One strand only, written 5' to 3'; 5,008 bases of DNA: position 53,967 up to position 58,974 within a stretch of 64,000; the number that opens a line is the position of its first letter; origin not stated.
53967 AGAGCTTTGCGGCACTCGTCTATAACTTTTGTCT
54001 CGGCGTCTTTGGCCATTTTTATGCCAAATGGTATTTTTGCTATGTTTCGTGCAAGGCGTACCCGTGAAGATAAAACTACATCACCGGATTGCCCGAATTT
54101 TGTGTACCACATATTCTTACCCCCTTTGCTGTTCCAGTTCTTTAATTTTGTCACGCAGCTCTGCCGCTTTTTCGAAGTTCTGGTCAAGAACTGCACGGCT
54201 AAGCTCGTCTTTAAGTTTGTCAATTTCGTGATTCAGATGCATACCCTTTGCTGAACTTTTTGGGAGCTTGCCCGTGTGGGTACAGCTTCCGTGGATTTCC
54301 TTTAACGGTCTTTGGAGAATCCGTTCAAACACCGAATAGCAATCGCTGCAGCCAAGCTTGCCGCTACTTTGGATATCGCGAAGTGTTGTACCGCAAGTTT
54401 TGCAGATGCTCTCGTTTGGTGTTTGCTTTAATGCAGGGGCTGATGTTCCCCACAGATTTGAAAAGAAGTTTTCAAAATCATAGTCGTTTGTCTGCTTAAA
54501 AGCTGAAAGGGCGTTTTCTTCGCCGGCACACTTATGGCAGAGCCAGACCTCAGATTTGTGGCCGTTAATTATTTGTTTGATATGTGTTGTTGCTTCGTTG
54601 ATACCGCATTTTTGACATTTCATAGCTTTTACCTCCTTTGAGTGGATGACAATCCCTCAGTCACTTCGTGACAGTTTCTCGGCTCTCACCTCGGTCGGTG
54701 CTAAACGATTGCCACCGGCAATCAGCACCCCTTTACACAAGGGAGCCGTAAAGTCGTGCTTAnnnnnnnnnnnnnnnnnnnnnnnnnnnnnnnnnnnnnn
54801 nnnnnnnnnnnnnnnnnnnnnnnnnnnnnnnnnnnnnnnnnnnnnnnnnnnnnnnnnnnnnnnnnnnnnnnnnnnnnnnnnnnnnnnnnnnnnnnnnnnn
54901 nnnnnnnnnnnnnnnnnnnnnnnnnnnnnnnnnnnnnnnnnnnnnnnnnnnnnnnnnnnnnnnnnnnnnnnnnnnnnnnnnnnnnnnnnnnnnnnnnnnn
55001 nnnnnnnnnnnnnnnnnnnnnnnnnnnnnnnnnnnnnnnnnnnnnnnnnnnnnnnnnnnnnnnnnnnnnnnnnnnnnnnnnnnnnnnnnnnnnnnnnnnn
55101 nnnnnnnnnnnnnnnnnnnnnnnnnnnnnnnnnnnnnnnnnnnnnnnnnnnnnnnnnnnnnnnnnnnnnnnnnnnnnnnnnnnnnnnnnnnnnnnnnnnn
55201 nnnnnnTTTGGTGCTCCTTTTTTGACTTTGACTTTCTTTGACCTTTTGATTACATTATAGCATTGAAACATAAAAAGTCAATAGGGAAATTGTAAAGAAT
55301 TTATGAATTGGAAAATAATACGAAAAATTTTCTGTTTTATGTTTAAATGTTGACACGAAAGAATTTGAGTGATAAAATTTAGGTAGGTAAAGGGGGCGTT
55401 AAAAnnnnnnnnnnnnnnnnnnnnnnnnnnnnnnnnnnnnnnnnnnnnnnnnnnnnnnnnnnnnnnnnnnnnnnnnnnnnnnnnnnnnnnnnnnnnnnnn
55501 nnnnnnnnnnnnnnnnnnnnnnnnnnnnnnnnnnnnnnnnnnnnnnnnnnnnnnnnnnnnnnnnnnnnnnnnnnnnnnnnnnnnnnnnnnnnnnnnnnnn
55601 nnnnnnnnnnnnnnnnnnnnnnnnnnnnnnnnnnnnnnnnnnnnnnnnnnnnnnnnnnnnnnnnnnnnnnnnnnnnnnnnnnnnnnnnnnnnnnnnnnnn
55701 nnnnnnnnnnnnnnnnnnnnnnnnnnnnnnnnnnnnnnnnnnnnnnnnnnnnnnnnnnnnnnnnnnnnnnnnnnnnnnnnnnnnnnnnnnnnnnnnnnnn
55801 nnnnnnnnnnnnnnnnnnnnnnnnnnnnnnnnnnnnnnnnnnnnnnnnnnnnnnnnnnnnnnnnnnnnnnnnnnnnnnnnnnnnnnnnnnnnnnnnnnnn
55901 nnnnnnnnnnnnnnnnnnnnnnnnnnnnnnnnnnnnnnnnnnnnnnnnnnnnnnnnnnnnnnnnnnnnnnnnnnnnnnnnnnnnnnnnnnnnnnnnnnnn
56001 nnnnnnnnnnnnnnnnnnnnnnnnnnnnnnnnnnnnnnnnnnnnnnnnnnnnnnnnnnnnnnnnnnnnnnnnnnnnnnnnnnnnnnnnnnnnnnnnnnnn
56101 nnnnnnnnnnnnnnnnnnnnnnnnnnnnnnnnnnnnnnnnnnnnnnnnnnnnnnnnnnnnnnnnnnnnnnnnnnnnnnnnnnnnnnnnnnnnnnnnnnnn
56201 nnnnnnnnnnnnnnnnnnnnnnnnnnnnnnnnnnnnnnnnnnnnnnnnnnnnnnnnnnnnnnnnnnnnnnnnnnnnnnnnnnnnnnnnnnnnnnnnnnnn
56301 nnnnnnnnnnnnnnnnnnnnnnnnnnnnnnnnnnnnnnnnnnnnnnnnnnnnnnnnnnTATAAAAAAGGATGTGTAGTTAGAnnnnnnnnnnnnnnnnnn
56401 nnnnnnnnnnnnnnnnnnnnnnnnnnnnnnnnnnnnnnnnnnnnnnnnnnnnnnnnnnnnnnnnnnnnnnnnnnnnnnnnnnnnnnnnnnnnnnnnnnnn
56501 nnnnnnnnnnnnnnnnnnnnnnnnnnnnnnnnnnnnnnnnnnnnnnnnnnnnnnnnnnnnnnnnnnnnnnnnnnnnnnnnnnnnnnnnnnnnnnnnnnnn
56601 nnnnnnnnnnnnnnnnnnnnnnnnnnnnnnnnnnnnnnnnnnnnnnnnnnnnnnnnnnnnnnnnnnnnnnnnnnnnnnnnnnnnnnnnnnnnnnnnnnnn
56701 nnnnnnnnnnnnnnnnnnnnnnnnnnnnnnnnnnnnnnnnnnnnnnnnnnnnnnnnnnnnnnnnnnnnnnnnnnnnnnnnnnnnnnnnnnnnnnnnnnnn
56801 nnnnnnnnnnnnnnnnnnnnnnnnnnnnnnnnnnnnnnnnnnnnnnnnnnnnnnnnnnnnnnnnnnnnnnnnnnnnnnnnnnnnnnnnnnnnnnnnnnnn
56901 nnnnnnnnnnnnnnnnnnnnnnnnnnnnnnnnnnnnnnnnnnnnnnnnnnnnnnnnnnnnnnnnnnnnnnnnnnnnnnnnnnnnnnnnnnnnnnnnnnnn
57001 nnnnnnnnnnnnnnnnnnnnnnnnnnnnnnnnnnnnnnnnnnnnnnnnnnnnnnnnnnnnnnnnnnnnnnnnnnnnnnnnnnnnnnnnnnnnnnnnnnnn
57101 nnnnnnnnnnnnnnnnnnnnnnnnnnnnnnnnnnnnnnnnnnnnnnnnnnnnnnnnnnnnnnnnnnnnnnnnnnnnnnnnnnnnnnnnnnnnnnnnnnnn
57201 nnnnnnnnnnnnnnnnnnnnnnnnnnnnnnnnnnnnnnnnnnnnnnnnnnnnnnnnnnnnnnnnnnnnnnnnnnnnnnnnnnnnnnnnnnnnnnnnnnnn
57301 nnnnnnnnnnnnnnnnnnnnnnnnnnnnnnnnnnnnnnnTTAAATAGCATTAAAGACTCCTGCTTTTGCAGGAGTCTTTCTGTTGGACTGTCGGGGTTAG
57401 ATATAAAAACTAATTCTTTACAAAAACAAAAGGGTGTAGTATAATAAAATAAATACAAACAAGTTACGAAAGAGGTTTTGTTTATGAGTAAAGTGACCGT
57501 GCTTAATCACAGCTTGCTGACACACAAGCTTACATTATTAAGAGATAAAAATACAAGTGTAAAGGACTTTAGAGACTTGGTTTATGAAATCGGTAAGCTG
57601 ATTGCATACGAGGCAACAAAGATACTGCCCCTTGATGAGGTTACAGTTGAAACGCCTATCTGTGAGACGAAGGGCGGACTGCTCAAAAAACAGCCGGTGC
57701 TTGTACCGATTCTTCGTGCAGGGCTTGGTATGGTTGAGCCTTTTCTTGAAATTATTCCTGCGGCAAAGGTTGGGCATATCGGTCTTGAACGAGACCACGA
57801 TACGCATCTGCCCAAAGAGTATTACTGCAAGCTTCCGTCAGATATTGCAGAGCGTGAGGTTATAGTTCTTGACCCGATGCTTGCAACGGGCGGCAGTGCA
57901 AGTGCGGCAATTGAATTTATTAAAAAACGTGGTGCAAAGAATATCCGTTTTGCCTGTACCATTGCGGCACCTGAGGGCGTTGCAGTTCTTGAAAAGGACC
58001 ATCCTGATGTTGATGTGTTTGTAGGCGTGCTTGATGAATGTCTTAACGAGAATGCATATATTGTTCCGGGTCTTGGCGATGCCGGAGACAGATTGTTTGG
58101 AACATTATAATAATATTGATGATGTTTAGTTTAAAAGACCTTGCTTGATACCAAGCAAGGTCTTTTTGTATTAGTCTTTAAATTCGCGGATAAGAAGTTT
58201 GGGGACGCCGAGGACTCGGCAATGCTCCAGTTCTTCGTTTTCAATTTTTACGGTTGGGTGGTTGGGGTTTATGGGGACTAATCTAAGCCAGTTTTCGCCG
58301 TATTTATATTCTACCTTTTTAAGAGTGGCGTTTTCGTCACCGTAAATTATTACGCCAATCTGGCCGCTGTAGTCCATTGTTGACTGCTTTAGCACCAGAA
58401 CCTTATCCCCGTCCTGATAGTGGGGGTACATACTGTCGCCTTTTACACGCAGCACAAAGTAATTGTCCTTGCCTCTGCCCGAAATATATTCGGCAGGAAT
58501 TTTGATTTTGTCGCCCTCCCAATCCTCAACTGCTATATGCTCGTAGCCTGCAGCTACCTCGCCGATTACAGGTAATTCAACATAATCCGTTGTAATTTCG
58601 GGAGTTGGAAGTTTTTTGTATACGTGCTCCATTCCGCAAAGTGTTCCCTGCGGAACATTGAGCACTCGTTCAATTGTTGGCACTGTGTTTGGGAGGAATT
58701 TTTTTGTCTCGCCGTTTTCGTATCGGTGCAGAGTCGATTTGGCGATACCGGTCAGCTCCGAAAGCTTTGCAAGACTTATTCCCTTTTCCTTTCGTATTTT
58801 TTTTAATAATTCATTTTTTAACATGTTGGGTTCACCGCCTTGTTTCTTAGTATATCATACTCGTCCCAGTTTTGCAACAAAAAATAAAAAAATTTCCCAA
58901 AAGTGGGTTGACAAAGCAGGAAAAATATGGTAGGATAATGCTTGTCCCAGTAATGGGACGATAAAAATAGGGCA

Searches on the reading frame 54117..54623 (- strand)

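Call 52: search_protein_families(library=ncbifam, proteins=[window:54117-54623:-], max_evalue=0.00001)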
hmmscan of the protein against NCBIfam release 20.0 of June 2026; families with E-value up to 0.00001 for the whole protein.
window:54117-54623:- (168 aa): 1 family
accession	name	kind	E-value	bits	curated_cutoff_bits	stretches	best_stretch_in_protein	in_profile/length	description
NF053706.1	PrRKinActvMcsABac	equivalog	2.8e-43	147.8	210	1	1-166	1-173/182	protein-arginine kinase activator protein McsA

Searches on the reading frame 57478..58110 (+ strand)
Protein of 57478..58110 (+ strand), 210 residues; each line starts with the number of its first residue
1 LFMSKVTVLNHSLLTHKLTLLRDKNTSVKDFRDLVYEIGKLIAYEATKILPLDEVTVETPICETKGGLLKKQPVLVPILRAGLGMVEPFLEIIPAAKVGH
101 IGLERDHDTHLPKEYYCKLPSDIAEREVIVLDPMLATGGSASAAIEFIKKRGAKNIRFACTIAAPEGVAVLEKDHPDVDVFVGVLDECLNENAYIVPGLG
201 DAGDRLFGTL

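Call 52: search_protein_families(library=ncbifam, proteins=[window:57478-58110:+], max_evalue=0.00001)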
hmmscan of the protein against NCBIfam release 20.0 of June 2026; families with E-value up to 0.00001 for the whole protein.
window:57478-58110:+ (210 aa): 5 families
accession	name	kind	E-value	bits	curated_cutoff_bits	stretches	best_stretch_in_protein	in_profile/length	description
NF001097.0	PRK00129.1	equivalog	3.1e-84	281.9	114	1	4-209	2-208/209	uracil phosphoribosyltransferase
TIGR01091.1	upp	equivalog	3.6e-81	271.8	208.35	1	5-209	1-206/207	uracil phosphoribosyltransferase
TIGR01251.1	ribP_PPkin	subfamily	7.9e-08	31.6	113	1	118-167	203-252/309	ribose-phosphate diphosphokinase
NF002095.0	PRK00934.1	equivalog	3.9e-07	29.5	296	1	122-161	202-241/287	ribose-phosphate diphosphokinase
NF005299.0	PRK06827.1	subfamily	3.4e-06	26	327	1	121-163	261-303/383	phosphoribosylpyrophosphate synthetase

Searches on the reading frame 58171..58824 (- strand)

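Call 52: search_protein_families(library=ncbifam, proteins=[window:58171-58824:-], max_evalue=0.00001)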
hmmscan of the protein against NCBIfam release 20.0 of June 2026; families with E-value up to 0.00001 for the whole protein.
window:58171-58824:- (217 aa): 5 families
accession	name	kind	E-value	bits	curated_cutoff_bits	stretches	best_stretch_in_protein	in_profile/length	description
TIGR00498.1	lexA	equivalog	2.9e-14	53.1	110.95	1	83-207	79-194/203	transcriptional repressor LexA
NF007621.2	PRK10276.1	subfamily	1.4e-08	34.7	110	1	100-209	9-111/115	translesion error-prone DNA polymerase V autoproteolytic subunit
NF003162.0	PRK04140.1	equivalog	1e-06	28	263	1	4-58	128-181/317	transcriptional regulator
TIGR03830.1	CxxCG_CxxCG_HTH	subfamily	2.6e-06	27.2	61.8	1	4-41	67-104/127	type II TA system antitoxin MqsA family protein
NF041951.1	phage_RstR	subfamily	4.9e-06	26.8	80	1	4-70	4-69/108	RstR family transcriptional repressor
